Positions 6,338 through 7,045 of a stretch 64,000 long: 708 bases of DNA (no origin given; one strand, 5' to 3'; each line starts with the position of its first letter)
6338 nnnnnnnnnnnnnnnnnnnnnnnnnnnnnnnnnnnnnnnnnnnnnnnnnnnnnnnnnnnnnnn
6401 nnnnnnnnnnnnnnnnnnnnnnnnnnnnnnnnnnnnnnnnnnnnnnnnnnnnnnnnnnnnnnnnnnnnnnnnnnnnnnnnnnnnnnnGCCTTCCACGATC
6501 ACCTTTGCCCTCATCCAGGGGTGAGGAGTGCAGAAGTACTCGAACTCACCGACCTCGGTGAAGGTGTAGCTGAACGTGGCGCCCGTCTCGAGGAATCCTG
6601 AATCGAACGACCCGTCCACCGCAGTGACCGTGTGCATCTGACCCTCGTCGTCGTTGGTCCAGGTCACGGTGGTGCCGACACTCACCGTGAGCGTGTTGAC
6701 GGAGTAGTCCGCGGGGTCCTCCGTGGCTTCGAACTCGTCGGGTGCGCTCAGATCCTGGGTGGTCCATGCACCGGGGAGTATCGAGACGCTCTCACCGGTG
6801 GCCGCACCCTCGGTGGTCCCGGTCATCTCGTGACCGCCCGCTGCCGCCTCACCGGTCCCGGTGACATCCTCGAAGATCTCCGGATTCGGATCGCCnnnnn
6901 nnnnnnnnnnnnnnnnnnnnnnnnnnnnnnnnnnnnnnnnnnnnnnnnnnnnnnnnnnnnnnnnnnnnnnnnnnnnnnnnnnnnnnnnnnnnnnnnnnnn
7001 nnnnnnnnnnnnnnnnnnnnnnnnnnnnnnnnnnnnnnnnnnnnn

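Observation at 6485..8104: Membrane-anchored NirK fused to a C-terminal amicyanin-like cupredoxin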

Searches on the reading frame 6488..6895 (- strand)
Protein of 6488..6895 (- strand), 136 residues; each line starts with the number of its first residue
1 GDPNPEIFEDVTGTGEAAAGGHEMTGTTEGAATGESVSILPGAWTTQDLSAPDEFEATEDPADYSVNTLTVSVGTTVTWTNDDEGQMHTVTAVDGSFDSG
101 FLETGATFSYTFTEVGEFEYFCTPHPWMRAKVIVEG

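Call 10: search_solved_structures(query=window:6488-6895:-, max_evalue=1, show_alignments=4)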
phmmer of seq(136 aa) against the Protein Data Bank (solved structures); distinct sequences matched with E-value up to 1: 51.
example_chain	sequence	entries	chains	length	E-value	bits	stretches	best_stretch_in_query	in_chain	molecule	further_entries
9cck_A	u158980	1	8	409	5.2e-20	75.4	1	59-133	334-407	Copper-containing nitrite reductase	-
2qdv_A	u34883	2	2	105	1.7e-12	51.1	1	64-135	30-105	Amicyanin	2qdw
2gb2_A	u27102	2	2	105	1.9e-12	50.9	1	64-135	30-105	Amicyanin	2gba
1mda_A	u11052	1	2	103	2e-12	50.8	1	64-135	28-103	AMICYANIN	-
1aac_A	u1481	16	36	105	2.1e-12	50.8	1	64-135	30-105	AMICYANIN | PROTEIN (AMICYANIN)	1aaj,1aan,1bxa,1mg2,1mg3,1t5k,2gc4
3ie9_A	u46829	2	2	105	5.6e-12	49.4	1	64-135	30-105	Amicyanin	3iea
5fc9_A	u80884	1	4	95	8.9e-12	48.7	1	63-132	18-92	Blue (Type 1) copper domain protein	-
2idt_A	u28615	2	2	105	1.1e-11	48.5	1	64-135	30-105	Amicyanin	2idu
3rym_A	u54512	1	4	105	1.5e-11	48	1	64-135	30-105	Amicyanin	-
2idq_A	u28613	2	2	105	1.5e-11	48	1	64-135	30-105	Amicyanin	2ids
1sf3_A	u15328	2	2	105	2.9e-11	47.1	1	64-135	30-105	Amicyanin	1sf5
4p5r_A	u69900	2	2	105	3.9e-11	46.6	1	64-135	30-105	Amicyanin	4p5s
3ply_A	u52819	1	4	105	4e-11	46.6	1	64-135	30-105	Amicyanin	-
1id2_A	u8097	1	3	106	6.6e-11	45.9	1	63-135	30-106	AMICYANIN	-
3c75_A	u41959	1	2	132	6.6e-11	45.9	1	62-135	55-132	Amicyanin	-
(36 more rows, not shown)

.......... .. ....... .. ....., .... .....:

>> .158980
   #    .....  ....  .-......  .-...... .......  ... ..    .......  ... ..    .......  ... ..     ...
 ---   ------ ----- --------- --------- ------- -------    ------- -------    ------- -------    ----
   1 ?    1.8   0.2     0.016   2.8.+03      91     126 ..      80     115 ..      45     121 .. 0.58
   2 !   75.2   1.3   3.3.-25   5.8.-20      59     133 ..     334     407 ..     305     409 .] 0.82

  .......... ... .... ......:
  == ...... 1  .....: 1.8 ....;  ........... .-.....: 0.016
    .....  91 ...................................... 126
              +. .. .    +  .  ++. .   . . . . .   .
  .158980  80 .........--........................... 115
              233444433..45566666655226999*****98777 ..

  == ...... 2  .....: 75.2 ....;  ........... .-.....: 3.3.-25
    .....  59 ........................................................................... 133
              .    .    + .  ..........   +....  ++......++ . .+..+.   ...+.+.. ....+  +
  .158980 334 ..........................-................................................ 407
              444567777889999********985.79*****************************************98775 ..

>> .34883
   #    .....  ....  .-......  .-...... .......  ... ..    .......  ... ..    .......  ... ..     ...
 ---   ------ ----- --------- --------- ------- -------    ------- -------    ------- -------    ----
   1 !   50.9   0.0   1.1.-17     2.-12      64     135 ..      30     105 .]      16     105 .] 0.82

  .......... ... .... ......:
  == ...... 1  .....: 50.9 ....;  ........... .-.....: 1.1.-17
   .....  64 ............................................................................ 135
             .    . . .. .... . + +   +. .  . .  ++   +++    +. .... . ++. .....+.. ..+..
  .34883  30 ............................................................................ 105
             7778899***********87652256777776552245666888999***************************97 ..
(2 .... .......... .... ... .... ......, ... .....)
